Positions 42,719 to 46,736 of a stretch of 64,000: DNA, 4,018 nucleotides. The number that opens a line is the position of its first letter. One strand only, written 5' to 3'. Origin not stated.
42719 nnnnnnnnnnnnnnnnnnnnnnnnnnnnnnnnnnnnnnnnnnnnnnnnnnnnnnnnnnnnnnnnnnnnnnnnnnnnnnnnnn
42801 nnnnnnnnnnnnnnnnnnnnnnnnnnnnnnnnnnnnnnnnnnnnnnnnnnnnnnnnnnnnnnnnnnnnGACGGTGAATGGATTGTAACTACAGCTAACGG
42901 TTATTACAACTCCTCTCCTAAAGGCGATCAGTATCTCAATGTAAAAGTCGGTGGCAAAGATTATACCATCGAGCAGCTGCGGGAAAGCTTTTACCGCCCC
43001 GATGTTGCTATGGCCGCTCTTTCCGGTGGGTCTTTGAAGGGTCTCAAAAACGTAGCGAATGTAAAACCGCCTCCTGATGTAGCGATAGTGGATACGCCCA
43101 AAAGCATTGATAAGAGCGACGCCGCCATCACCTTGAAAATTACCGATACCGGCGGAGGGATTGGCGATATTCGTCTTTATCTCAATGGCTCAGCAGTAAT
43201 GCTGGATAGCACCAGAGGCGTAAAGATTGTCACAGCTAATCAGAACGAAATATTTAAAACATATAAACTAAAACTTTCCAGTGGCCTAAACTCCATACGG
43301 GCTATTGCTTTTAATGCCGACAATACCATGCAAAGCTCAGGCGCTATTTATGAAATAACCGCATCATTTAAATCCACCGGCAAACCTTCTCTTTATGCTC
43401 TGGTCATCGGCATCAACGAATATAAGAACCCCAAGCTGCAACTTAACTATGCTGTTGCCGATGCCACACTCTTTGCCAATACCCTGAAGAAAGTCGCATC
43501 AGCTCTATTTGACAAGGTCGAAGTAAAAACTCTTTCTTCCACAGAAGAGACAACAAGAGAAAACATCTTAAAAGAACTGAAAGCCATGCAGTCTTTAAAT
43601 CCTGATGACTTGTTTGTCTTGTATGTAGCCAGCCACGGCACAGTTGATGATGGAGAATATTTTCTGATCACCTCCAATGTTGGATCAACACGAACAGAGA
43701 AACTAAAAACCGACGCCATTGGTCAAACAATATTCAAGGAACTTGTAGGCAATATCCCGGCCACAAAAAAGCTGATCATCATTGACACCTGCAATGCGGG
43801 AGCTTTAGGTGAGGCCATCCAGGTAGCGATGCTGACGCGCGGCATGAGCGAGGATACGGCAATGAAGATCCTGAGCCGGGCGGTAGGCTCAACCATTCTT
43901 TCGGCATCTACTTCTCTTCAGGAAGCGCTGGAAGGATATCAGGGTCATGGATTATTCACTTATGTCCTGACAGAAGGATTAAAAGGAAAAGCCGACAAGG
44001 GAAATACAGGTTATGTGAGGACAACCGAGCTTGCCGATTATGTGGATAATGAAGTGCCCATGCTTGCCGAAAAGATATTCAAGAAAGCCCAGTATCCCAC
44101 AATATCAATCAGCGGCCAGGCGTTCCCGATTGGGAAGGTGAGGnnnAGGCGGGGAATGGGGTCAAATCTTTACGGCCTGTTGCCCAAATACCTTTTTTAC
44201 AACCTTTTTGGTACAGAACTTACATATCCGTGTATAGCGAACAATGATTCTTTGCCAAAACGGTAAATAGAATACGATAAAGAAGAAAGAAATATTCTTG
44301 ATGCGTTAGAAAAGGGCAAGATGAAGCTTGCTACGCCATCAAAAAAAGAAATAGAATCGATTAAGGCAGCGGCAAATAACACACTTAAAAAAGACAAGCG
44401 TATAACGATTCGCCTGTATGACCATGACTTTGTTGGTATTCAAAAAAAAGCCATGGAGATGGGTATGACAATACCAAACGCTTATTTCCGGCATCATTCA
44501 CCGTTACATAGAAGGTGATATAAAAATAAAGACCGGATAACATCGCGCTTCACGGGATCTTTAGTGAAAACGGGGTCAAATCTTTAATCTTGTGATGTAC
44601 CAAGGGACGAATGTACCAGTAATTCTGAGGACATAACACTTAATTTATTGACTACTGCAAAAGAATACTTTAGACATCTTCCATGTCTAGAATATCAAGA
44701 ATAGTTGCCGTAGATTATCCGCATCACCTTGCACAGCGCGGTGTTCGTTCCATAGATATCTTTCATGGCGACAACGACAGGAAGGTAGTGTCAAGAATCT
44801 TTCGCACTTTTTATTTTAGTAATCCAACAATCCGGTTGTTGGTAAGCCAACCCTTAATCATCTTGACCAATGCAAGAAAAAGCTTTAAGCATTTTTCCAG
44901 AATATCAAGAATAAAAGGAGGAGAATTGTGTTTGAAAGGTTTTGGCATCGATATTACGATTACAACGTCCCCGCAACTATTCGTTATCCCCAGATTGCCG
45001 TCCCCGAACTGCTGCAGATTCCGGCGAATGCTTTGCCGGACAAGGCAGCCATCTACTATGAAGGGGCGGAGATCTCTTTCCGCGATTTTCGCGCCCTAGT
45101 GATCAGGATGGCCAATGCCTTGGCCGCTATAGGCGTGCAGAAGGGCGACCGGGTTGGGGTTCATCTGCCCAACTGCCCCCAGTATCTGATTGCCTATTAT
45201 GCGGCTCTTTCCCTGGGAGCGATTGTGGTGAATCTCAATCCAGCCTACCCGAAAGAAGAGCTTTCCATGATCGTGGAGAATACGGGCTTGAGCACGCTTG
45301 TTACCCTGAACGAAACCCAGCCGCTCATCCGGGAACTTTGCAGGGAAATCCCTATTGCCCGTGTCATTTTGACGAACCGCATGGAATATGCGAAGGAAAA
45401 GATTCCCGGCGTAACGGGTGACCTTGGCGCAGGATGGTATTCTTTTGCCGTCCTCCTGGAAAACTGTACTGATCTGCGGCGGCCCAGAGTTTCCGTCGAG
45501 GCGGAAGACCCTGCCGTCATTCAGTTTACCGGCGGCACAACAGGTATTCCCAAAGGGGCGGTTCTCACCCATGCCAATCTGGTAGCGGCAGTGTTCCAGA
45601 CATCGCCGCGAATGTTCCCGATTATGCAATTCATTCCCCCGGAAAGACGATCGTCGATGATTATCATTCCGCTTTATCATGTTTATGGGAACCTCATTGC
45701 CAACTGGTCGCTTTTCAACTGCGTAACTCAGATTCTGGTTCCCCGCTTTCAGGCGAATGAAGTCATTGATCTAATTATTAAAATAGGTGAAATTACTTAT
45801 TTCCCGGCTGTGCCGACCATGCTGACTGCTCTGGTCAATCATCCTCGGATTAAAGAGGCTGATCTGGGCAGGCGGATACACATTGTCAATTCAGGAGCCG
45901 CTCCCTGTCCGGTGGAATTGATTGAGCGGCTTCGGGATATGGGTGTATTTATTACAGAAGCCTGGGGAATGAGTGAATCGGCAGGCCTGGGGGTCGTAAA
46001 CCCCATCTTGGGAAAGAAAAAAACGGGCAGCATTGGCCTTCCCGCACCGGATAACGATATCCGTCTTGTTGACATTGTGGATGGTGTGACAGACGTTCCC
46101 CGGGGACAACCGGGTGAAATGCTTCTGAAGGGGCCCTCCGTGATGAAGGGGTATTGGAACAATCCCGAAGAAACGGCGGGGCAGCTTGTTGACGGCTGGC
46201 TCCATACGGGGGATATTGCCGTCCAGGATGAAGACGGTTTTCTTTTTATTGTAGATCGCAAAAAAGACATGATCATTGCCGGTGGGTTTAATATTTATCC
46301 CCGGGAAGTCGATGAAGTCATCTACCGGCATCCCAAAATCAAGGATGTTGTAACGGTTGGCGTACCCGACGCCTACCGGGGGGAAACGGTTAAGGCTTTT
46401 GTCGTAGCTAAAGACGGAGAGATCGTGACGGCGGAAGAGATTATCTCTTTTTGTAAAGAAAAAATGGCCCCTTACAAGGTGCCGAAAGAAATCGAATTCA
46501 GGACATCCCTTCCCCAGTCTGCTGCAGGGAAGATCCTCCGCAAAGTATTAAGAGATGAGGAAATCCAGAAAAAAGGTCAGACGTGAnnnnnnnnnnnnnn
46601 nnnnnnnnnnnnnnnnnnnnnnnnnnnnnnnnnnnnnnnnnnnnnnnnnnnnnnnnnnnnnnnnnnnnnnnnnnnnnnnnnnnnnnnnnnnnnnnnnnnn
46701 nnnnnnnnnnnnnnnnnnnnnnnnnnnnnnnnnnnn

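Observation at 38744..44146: Tandem exported WD40-propeller/caspase (C14) fusion proteins, with no NTPase or gasdermin partner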

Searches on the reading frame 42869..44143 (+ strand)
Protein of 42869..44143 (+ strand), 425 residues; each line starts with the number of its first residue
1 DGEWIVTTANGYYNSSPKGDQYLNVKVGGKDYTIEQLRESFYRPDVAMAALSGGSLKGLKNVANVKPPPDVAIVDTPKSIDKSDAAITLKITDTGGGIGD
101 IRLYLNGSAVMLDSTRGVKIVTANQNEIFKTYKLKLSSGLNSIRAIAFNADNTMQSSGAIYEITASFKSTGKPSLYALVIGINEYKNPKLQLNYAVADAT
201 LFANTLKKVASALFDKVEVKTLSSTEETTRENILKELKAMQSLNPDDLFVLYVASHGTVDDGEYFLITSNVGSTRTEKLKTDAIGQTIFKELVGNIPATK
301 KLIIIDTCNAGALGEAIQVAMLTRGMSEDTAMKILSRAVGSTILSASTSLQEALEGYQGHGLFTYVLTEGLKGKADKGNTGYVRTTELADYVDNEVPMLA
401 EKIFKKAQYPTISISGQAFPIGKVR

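Call 6: search_protein_families(library=pfam, proteins=[window:42920-44143:+], max_evalue=1)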
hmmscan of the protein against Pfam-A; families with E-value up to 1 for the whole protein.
window:42920-44143:+ (408 aa): 3 families
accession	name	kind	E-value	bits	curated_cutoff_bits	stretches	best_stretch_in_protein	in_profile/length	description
PF00656.27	Peptidase_C14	-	9.8e-20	71.7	21.4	1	159-397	3-225/233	Caspase domain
PF10182.14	Flo11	-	0.007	16.9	25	1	189-257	23-93/151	Flo11 domain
PF09357.15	RteC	-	0.13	12.4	25.3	1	199-285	22-111/219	RteC protein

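Call 23: search_solved_structures(query=window:42869-44143:+, max_evalue=1, show_alignments=1)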
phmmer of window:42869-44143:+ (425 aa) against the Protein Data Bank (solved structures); distinct sequences matched with E-value up to 1: 0.

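Call 24: find_homologous_proteins(query=window:42869-44143:+, max_evalue=0.00001)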
Query window:42869-44143:+ (425 aa): 426 proteins with E <= 0.00001 among 8000 candidates; the best 120 are listed.
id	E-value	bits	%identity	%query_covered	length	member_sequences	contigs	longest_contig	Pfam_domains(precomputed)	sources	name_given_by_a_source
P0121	3.0e-249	845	92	100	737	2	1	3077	PF25168.2,PF23586.3,PF24105.2,PF24805.2,PF23342.2,PF24817.2,PF02239.23,PF23393.3,PF00656.28,PF25460.2,PF00400.39,PF23414.2,PF23410.5,PF23775.2,PF25174.2,PF24814.2,PF23381.2,PF25173.2,PF25171.2,PF12894.14,PF25175.2,PF24796.2,PF07676.19,PF24780.2,PF23409.2,PF25172.2,PF24782.3,PF25391.2,PF08662.18,PF23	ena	-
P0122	5.0e-245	831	91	100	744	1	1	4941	PF25168.2,PF23586.3,PF24105.2,PF24805.2,PF23342.2,PF23411.2,PF24817.2,PF23393.3,PF00656.28,PF25460.2,PF00400.39,PF23414.2,PF23410.5,PF25174.2,PF24814.2,PF23381.2,PF25173.2,PF25171.2,PF12894.14,PF25175.2,PF24796.2,PF07676.19,PF24780.2,PF23409.2,PF25172.2,PF24782.3,PF25391.2,PF08662.18,PF23869.2,PF248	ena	-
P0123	6.7e-242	820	89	100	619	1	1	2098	PF25168.2,PF24105.2,PF24805.2,PF24817.2,PF23393.3,PF00656.28,PF25460.2,PF00400.39,PF23414.2,PF23410.5,PF25174.2,PF24814.2,PF23381.2,PF25173.2,PF25171.2,PF12894.14,PF25175.2,PF24780.2,PF23409.2,PF25172.2,PF24782.3,PF25391.2,PF08662.18,PF24807.2,PF25047.1,PF26550.2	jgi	jgi:hypothetical protein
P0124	3.5e-237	805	87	100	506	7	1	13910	PF25174.2,PF24814.2,PF23381.2,PF00656.28,PF25173.2,PF25175.2,PF24817.2,PF00400.39,PF24780.2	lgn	-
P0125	5.0e-232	788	84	100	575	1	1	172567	PF25168.2,PF25174.2,PF24814.2,PF24105.2,PF24805.2,PF23381.2,PF25173.2,PF25175.2,PF24817.2,PF24780.2,PF23409.2,PF23393.3,PF25172.2,PF24782.3,PF25391.2,PF00656.28,PF24807.2,PF25047.1,PF25460.2,PF00400.39,PF23414.2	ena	-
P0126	3.3e-223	759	91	92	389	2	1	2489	PF00656.28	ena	-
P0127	4.3e-218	742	79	100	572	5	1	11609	PF25168.2,PF24105.2,PF24805.2,PF24017.3,PF23342.2,PF24817.2,PF23393.3,PF00656.28,PF00400.39,PF23414.2,PF25174.2,PF24814.2,PF23381.2,PF25173.2,PF25171.2,PF12894.14,PF25175.2,PF24796.2,PF24780.2,PF23409.2,PF23761.2,PF25172.2,PF24782.3,PF25391.2,PF23869.2,PF24807.2,PF25047.1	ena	-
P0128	3.6e-217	739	79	100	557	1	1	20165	PF25168.2,PF24105.2,PF24805.2,PF24017.3,PF23342.2,PF24817.2,PF23393.3,PF00656.28,PF25460.2,PF00400.39,PF23414.2,PF23410.5,PF25174.2,PF24814.2,PF23381.2,PF25173.2,PF25175.2,PF24796.2,PF24780.2,PF25172.2,PF24782.3,PF25391.2,PF24807.2,PF25047.1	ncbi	ncbi:MAG: caspase family protein [Thermodesulfobacteriota bacterium]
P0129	2.4e-213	726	89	89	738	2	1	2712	PF25168.2,PF23586.3,PF24105.2,PF24805.2,PF23342.2,PF24817.2,PF02239.23,PF23393.3,PF00656.28,PF25460.2,PF00400.39,PF23414.2,PF23410.5,PF25174.2,PF24814.2,PF23381.2,PF25173.2,PF25171.2,PF12894.14,PF25175.2,PF24796.2,PF07676.19,PF24780.2,PF23409.2,PF25172.2,PF24782.3,PF25391.2,PF08662.18,PF23869.2,PF24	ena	-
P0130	3.9e-213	726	86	92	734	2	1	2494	PF25168.2,PF23586.3,PF24105.2,PF24805.2,PF23342.2,PF23411.2,PF13570.14,PF24817.2,PF02239.23,PF23393.3,PF00656.28,PF25460.2,PF00400.39,PF23414.2,PF23410.5,PF23775.2,PF25174.2,PF24814.2,PF23381.2,PF25173.2,PF25171.2,PF12894.14,PF25175.2,PF24796.2,PF07676.19,PF24780.2,PF23409.2,PF25172.2,PF24782.3,PF25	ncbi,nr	ncbi:MAG: caspase family protein, partial [Deltaproteobacteria bacterium]|nr:caspase family protein 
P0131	1.1e-209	714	79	96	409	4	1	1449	PF00656.28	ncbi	ncbi:MAG: caspase family protein, partial [Nitrospirota bacterium]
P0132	1.5e-209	714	88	88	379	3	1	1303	PF00656.28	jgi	jgi:hypothetical protein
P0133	2.0e-209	713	77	100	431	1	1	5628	PF00656.28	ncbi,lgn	-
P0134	1.2e-208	711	74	100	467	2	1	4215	PF00656.28,PF00400.39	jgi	-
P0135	7.1e-206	702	76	100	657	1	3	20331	PF25174.2,PF24814.2,PF23381.2,PF12894.14,PF25175.2,PF24817.2,PF07676.19,PF24780.2,PF25391.2,PF00656.28,PF00400.39,PF23414.2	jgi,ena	-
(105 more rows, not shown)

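Call 61: search_dna_similar(query=window:42869-44143:+, collection=plasmids, mode=protein, max_rows=15)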
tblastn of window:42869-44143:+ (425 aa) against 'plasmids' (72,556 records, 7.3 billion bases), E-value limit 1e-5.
Records with a match: 67; places in all: 73; records where one place covers at least 80% of the query: 12.
Best place of each record, by identity: <60% 67.
By first word of the organism name: Rhizobium 14; Azospirillum 3; Nonomuraea 3; Clostridium 3; Nostoc 3; Tolypothrix 3; Chondrinema 2; Runella 2; Sulfitobacter 2; Sinorhizobium 2; and 24 more.
By predicted mobility (MOB-suite, as given by PLSDB): non-mobilizable 29; conjugative 21; mobilizable 17.
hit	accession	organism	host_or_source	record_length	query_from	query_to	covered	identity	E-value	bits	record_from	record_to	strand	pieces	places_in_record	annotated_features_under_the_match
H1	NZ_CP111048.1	Chondrinema litorale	Seaweed,red alga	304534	3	421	99%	32.6%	4e-51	192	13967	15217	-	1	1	caspase family protein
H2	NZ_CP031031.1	Runella sp. SP2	whole organism,freshwater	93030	3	418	98%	24.9%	7e-18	94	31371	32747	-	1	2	caspase family protein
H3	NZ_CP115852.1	Pseudoroseomonas cervicalis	-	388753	105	422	75%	31.5%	6e-31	133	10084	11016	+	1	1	caspase family protein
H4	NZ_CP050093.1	Rhizobium leguminosarum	Trifolium pratense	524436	1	388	91%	23.5%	5e-6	57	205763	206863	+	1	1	caspase family protein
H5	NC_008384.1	Rhizobium johnstonii 3841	-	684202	1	388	91%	23.5%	5e-6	57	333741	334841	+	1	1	caspase family protein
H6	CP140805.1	Rhizobium johnstonii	Trifolium pratense,whole organism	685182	1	388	91%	23.5%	5e-6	57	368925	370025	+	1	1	caspase family protein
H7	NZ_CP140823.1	Rhizobium johnstonii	Trifolium pratense,whole organism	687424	1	388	91%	23.5%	5e-6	57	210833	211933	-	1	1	caspase family protein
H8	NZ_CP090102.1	Rhizobium leguminosarum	Trifolium pratense,Cell culture,Plant ...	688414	1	388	91%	23.5%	5e-6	57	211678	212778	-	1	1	caspase family protein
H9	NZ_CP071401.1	Rhizobium leguminosarum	lentil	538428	1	388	91%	23.0%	3e-6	57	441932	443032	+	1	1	caspase family protein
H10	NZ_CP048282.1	Rhizobium leguminosarum bv. viciae 248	Fava bean,whole organism,nodules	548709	1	388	91%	22.8%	7e-7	59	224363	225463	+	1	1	caspase family protein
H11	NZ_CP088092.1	Rhizobium laguerreae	cell culture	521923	1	388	91%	22.8%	2e-6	57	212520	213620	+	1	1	caspase family protein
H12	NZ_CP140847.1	Rhizobium johnstonii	Trifolium pratense,whole organism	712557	1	388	91%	22.6%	8e-6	56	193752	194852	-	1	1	caspase family protein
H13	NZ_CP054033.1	Rhizobium indicum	Pisum sativum l. (pea),Pure culture,Pea ...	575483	1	388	91%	22.3%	8e-6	56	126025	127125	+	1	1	caspase family protein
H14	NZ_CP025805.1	Sulfitobacter sp. SK012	Marine Sediment,North Sea (sediment)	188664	102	399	70%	26.2%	2e-10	71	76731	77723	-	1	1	WD40 repeat domain-containing protein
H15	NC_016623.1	Azospirillum lipoferum 4B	-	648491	134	402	63%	27.6%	9e-23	108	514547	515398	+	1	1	caspase family protein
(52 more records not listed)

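Call 62: search_dna_similar(query=window:42869-44143:+, collection=phages, mode=protein, max_rows=10)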
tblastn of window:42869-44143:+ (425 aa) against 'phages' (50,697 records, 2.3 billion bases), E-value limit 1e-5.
Records with a match: 2; places in all: 2; records where one place covers at least 80% of the query: 0.
Best place of each record, by identity: <60% 2.
By first word of the organism name: Bacteriophage 1; Salmonella 1.
By host as written in the record: - 1; Homo sapiens 1.
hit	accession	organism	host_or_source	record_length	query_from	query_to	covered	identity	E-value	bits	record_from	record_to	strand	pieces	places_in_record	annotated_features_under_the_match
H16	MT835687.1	Bacteriophage sp.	human fecal samples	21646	177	421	58%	29.1%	4e-7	59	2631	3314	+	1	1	record has no annotation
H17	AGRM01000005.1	Salmonella enterica subsp. houtenae str. ATCC BAA-1581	Homo sapiens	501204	173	405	55%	28.9%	3e-7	59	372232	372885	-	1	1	ICE-like protease p20 domain protein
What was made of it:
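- No close relatives are found on plasmids or phages (calls 61, 62), which weakens the mobility and conflict argument.
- Tried and rejected: Only distant relatives (<=33% identity) appeared on plasmids, and nothing meaningful on phages (calls 61, 62).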

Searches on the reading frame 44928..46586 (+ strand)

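Call 71: search_protein_families(library=pfam, proteins=[window:44928-46586:+], max_evalue=0.01)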
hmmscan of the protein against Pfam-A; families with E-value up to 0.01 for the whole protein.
window:44928-46586:+ (552 aa): 2 families
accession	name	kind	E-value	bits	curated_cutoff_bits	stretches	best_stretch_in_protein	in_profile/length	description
PF00501.34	AMP-binding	-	4.7e-83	279.5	29.9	1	33-410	5-384/384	AMP-binding enzyme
PF13193.12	AMP-binding_C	-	6.6e-19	69.1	24.5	1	460-535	1-76/76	AMP-binding enzyme C-terminal domain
